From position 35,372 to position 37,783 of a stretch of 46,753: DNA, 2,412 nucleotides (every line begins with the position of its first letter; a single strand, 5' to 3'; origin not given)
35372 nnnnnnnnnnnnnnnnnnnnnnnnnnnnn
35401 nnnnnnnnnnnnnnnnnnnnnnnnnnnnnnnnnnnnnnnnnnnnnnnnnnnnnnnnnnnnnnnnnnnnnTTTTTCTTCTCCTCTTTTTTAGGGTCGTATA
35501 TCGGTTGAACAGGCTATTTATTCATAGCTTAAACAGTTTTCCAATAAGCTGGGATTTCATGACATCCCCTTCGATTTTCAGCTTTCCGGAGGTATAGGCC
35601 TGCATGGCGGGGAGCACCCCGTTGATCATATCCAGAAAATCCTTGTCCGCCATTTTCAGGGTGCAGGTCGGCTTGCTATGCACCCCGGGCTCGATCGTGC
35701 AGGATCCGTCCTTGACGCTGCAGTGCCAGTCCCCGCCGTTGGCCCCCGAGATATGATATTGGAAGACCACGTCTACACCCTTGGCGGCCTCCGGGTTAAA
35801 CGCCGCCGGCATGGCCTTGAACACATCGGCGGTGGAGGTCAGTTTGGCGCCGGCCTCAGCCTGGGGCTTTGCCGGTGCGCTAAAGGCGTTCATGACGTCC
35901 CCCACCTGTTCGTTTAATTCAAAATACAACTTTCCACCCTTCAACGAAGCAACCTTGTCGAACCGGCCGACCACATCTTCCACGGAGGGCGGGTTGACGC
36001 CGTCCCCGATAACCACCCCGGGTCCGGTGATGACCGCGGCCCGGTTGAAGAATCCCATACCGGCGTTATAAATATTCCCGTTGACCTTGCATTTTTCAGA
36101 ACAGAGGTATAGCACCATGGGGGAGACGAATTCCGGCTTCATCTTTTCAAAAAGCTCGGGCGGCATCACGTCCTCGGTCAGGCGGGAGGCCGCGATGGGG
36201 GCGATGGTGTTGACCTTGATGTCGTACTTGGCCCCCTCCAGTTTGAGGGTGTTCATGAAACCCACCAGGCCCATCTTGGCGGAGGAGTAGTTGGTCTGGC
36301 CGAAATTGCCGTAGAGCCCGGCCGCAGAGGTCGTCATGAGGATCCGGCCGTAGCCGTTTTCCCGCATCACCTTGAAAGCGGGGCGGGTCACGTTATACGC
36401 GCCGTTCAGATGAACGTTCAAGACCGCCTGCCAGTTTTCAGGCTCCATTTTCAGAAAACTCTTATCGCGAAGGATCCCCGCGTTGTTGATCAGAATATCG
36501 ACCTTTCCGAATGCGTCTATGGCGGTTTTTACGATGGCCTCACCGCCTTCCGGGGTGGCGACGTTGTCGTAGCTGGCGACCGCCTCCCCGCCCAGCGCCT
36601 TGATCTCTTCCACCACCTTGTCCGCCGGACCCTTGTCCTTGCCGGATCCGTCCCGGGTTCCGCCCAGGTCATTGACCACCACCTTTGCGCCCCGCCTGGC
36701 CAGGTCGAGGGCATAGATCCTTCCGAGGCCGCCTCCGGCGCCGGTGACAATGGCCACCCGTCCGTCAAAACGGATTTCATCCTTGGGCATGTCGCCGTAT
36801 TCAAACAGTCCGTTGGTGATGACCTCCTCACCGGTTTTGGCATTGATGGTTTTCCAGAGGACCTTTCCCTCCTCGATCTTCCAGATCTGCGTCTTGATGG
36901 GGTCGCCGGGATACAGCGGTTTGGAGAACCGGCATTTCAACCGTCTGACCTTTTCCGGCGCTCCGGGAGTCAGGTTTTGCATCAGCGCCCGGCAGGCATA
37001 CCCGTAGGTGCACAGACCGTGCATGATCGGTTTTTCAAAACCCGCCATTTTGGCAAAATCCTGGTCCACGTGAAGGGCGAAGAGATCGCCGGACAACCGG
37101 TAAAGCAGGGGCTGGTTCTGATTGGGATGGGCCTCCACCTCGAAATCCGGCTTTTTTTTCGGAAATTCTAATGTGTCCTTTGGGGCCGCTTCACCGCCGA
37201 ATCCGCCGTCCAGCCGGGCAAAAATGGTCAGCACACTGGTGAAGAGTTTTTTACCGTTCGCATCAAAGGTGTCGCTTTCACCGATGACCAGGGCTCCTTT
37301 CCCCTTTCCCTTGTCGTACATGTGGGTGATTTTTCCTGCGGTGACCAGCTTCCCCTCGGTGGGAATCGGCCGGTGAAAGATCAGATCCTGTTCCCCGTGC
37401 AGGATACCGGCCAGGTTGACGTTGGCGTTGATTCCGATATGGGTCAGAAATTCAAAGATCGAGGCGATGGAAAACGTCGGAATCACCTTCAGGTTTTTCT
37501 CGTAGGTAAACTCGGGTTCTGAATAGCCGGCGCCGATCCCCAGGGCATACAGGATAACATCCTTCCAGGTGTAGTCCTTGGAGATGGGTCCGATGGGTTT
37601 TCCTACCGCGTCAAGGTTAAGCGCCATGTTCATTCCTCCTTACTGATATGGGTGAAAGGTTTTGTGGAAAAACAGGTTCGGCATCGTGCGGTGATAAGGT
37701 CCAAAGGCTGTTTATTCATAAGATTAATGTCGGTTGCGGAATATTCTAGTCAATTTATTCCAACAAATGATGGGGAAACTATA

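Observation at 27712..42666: Candidate undescribed system: a 15-kb anaerobic lipid-catabolic supercluster mirroring peroxisomal branched-chain beta-oxidation, with three SCP2 domains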

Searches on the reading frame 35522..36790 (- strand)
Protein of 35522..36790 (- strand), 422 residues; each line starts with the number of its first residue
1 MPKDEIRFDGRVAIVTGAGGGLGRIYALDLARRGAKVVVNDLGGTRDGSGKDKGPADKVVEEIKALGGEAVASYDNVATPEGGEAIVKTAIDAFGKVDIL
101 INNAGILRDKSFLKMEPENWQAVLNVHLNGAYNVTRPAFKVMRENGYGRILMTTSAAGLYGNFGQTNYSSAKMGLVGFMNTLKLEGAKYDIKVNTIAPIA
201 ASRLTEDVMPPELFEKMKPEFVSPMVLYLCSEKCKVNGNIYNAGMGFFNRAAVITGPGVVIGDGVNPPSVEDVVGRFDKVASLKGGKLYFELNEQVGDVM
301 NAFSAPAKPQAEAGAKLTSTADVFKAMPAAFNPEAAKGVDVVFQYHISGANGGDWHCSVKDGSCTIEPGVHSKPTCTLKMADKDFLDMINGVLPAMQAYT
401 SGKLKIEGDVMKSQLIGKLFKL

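Call 78: search_solved_structures(query=window:35522-36790:-, max_evalue=1e-30, show_alignments=4)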
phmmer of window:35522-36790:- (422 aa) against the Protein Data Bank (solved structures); distinct sequences matched with E-value up to 1e-30: 44.
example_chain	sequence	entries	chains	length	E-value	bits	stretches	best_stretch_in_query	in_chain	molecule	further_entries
2et6_A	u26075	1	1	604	1.4e-135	455.6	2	6-282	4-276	(3R)-hydroxyacyl-CoA dehydrogenase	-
1gz6_A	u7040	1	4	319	8.7e-94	317.9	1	5-300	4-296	ESTRADIOL 17 BETA-DEHYDROGENASE 4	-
1zbq_A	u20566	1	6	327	2.2e-93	316.6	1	5-304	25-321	17-beta-hydroxysteroid dehydrogenase 4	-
3oml_A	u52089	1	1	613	4.7e-87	295.7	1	5-295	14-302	Peroxisomal Multifunctional Enzyme Type 2, CG3415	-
3qlj_A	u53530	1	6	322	8.5e-50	173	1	8-262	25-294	Short chain dehydrogenase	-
7ulh_A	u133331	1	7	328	1.6e-46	162.2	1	8-232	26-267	Short chain dehydrogenase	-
4rzh_A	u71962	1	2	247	9.2e-43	149.9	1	10-232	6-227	3-oxoacyl-[acyl-carrier protein] reductase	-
2uvd_A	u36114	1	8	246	4.8e-41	144.2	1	9-211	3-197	3-OXOACYL-(ACYL-CARRIER-PROTEIN) REDUCTASE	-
2hq1_A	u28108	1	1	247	3.1e-40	141.6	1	8-215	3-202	Glucose/ribitol dehydrogenase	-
1edo_A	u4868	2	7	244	1.4e-38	136.1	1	12-222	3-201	BETA-KETO ACYL CARRIER PROTEIN REDUCTASE | KETOACYL REDUCTASE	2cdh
4dml_A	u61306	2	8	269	2.8e-38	135.1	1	9-215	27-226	3-oxoacyl-[acyl-carrier-protein] reductase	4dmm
7sub_A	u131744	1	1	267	6.8e-37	130.5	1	7-219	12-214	3-oxoacyl-reductase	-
2c07_A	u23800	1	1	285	2.4e-35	125.4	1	9-214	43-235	3-OXOACYL-(ACYL-CARRIER PROTEIN) REDUCTASE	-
4k6c_A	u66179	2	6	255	3.5e-35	124.9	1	10-235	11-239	Acetoacetyl-CoA reductase | Putative Acetoacetyl-CoA reductase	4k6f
4nbu_A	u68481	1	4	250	7.6e-35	123.8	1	7-221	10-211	3-oxoacyl-(Acyl-carrier-protein) reductase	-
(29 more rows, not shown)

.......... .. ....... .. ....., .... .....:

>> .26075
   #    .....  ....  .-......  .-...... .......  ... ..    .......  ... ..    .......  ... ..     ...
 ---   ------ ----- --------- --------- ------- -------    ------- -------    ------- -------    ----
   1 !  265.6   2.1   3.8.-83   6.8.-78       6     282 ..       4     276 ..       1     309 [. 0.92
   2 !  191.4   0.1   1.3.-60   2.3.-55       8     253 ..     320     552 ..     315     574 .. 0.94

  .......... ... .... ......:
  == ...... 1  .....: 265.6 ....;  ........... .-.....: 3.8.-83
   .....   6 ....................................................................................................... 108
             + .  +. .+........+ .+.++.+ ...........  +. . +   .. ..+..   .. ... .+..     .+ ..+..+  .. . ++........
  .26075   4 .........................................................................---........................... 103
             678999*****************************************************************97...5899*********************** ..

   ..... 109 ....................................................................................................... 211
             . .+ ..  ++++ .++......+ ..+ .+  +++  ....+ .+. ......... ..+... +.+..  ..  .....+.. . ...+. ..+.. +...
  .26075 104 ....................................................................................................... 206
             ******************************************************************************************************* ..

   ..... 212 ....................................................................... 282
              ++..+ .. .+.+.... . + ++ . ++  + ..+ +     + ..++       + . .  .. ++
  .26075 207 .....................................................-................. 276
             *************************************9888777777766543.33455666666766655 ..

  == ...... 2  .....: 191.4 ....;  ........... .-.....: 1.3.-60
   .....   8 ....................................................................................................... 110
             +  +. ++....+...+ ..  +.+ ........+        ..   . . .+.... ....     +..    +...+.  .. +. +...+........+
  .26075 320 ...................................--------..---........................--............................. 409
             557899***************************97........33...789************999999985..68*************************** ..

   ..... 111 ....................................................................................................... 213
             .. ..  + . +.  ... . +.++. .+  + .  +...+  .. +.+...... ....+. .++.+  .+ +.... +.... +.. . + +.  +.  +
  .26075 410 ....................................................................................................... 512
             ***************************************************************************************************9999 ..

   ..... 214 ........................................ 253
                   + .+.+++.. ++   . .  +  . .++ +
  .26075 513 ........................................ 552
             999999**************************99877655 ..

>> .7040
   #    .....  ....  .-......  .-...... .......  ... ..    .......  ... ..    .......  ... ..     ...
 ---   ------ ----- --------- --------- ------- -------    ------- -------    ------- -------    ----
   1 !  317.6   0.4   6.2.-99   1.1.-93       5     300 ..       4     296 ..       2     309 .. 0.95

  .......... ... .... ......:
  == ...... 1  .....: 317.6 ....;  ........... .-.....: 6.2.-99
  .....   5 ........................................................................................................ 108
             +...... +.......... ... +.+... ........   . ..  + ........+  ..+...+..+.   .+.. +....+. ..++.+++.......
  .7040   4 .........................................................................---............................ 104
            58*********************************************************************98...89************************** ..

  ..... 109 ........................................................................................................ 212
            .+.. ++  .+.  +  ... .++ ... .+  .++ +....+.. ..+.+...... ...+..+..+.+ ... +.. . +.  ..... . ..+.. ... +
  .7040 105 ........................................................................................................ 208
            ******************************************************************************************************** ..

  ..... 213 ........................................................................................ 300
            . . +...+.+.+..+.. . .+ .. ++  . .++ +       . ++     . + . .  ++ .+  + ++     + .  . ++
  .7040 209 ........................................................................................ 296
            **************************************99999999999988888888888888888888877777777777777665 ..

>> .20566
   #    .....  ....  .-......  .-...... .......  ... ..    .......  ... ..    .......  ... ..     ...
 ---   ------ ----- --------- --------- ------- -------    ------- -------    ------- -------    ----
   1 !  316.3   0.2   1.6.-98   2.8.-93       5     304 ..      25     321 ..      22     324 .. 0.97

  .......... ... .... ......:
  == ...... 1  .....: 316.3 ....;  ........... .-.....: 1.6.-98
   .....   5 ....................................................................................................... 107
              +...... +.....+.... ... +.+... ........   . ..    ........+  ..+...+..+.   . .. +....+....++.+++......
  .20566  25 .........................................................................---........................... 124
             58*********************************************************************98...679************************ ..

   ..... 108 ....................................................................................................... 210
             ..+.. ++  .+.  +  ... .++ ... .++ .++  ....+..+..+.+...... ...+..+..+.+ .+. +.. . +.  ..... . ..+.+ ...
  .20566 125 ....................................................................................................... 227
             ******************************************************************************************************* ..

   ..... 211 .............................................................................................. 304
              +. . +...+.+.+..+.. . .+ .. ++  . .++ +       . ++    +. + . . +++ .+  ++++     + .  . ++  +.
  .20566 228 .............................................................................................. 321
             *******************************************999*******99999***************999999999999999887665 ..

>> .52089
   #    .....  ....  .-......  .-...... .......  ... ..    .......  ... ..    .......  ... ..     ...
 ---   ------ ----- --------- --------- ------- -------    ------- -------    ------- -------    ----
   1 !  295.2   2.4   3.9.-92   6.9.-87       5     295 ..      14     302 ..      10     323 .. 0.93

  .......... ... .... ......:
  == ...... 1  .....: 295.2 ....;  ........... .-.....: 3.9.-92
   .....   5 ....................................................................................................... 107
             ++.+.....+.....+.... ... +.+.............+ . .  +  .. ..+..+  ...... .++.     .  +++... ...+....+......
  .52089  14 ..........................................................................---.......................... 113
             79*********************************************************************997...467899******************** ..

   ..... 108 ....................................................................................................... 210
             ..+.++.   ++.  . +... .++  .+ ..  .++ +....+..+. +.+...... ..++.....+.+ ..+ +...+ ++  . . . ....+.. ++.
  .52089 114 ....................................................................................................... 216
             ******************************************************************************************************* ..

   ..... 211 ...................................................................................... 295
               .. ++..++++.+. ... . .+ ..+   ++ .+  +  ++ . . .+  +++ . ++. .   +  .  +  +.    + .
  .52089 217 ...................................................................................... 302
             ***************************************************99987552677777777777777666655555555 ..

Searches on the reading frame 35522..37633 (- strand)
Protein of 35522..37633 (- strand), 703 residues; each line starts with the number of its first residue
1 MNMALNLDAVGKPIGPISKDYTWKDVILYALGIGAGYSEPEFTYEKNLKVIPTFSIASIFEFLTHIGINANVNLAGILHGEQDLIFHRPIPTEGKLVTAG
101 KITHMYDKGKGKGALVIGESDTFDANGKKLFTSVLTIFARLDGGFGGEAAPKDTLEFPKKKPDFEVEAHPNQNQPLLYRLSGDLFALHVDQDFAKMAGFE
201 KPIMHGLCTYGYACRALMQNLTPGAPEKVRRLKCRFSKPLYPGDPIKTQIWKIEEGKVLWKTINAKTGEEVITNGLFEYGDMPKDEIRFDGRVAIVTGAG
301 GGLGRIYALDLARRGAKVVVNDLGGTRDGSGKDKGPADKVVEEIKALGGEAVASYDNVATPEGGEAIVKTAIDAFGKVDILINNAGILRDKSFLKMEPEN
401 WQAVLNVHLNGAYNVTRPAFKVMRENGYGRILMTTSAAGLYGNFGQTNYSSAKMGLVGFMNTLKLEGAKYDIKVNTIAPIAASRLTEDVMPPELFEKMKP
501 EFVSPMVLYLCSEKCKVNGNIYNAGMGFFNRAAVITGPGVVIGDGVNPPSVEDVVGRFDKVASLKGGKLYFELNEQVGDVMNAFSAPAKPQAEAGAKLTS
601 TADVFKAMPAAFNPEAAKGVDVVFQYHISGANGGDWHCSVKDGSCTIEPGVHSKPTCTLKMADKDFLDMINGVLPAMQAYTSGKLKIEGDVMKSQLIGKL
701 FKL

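Call 4: search_protein_families(library=pfam, proteins=[window:35522-37633:-])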
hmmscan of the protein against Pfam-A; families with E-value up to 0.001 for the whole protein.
window:35522-37633:- (703 aa): 8 families
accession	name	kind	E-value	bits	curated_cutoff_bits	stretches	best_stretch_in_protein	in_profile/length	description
PF00106.31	adh_short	-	2e-43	148.6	26.6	1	292-480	1-180/195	short chain dehydrogenase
PF13561.12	adh_short_C2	-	5.7e-29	101.8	27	1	298-491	1-185/236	Enoyl-(Acyl carrier protein) reductase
PF22622.2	MFE-2_hydrat-2_N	-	1.1e-26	93.7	27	1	21-140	3-129/130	MFE-2 hydratase 2 N-terminal domain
PF01575.25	MaoC_dehydratas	-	1.7e-25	89.5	27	1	158-273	6-121/123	MaoC like domain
PF08659.16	KR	-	2.2e-18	67.2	22.6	1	295-464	4-164/180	KR domain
PF02036.22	SCP2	-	4.6e-18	65.8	21.3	1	614-702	13-101/101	SCP-2 sterol transfer family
PF13452.11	FAS1_DH_region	-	3.2e-06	27.8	22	1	52-132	51-131/132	FAS1-like, dehydratase domain region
PF14864.11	Alkyl_sulf_C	-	2e-05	25.2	27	1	599-694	11-106/125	Alkyl sulfatase C-terminal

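Call 7: search_protein_families(library=ncbifam, proteins=[window:35522-37633:-], max_evalue=0.00001)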
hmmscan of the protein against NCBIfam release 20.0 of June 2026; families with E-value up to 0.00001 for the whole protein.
window:35522-37633:- (703 aa): 199 families (the best 25 are shown)
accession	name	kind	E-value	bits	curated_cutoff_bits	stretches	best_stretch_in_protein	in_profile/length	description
NF005861.0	PRK07791.1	subfamily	4.8e-75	252.7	373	1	289-530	4-258/300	SDR family oxidoreductase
NF005862.0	PRK07792.1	equivalog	1.2e-55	188.8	414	1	286-522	8-249/307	3-oxoacyl-ACP reductase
NF004198.0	PRK05653.1-3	equivalog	4e-48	164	296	1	290-499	6-206/248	3-oxoacyl-ACP reductase FabG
TIGR01830.1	3oxo_ACP_reduc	equivalog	7.7e-48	163.3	297.75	1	294-488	1-188/239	3-oxoacyl-[acyl-carrier-protein] reductase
TIGR01829.1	AcAcCoA_reduct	subfamily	2.3e-46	158.4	302.1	1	292-480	1-181/242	acetoacetyl-CoA reductase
NF009546.0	PRK12935.1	equivalog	8.2e-45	153.3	418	1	288-481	3-188/247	acetoacetyl-CoA reductase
NF009466.0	PRK12826.1-2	subfamily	1.3e-44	152.5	222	1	292-481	4-186/248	3-oxoacyl-ACP reductase FabG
TIGR03971.1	SDR_subfam_1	subfamily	1.7e-44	152.2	300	1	289-483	1-199/271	mycofactocin-coupled SDR family oxidoreductase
NF009464.0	PRK12824.1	subfamily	2.1e-42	145.5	269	1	292-499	3-202/245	3-oxoacyl-ACP reductase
NF009093.0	PRK12429.1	subfamily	4.4e-40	137.6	258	1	289-479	3-184/259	3-hydroxybutyrate dehydrogenase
NF005853.0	PRK07774.1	equivalog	2.6e-39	135.1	303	1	288-528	3-246/250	SDR family oxidoreductase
NF004200.0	PRK05653.1-5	equivalog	4.7e-39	134.4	273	1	293-512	4-224/242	3-oxoacyl-ACP reductase FabG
TIGR01963.1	PHB_DH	subfamily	2e-38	132.1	307.05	1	292-479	2-180/255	3-hydroxybutyrate dehydrogenase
NF004197.0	PRK05653.1-1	equivalog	2.6e-38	132.1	332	1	288-480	4-187/249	3-oxoacyl-ACP reductase FabG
NF053807.1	RhamDHLra1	equivalog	4.6e-38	131.4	400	1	290-481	3-187/252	L-rhamnose 1-dehydrogenase Lra1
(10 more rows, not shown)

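Call 29: search_solved_structures(query=window:35522-37633:-, max_evalue=1e-15, show_alignments=0)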
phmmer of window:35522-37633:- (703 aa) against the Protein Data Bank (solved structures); distinct sequences matched with E-value up to 1e-15: 248 (the best 60 are shown).
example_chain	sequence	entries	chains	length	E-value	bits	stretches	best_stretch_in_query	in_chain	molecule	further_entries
2et6_A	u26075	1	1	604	2.2e-133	449.2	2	287-561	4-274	(3R)-hydroxyacyl-CoA dehydrogenase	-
3oml_A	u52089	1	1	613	7.3e-133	447.5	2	285-571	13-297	Peroxisomal Multifunctional Enzyme Type 2, CG3415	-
1zbq_A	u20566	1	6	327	2.7e-93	316.7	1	279-585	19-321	17-beta-hydroxysteroid dehydrogenase 4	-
1gz6_A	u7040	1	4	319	3.2e-93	316.5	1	286-581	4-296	ESTRADIOL 17 BETA-DEHYDROGENASE 4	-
3khp_A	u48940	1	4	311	3.2e-52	181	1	2-269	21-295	MaoC family protein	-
3qlj_A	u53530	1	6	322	1.5e-49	172.2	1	289-543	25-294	Short chain dehydrogenase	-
1s9c_A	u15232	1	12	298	9e-48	166.2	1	8-277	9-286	Peroxisomal multifunctional enzyme type 2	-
7ulh_A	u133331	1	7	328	2e-46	161.8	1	289-513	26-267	Short chain dehydrogenase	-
4rzh_A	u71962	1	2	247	2.3e-42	148.4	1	291-513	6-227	3-oxoacyl-[acyl-carrier protein] reductase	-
3kh8_A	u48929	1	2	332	3.4e-41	144.5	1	3-280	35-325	MaoC-like dehydratase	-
2uvd_A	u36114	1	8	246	1.3e-40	142.6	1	290-492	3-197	3-OXOACYL-(ACYL-CARRIER-PROTEIN) REDUCTASE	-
2hq1_A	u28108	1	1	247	7.7e-40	140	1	289-496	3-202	Glucose/ribitol dehydrogenase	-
4dml_A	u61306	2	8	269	2.8e-38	134.9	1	289-496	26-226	3-oxoacyl-[acyl-carrier-protein] reductase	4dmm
1edo_A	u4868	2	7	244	3.5e-38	134.6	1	293-503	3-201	BETA-KETO ACYL CARRIER PROTEIN REDUCTASE | KETOACYL REDUCTASE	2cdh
2cdh_S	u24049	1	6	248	5.2e-37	130.7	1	9-276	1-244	DEHYDRATASE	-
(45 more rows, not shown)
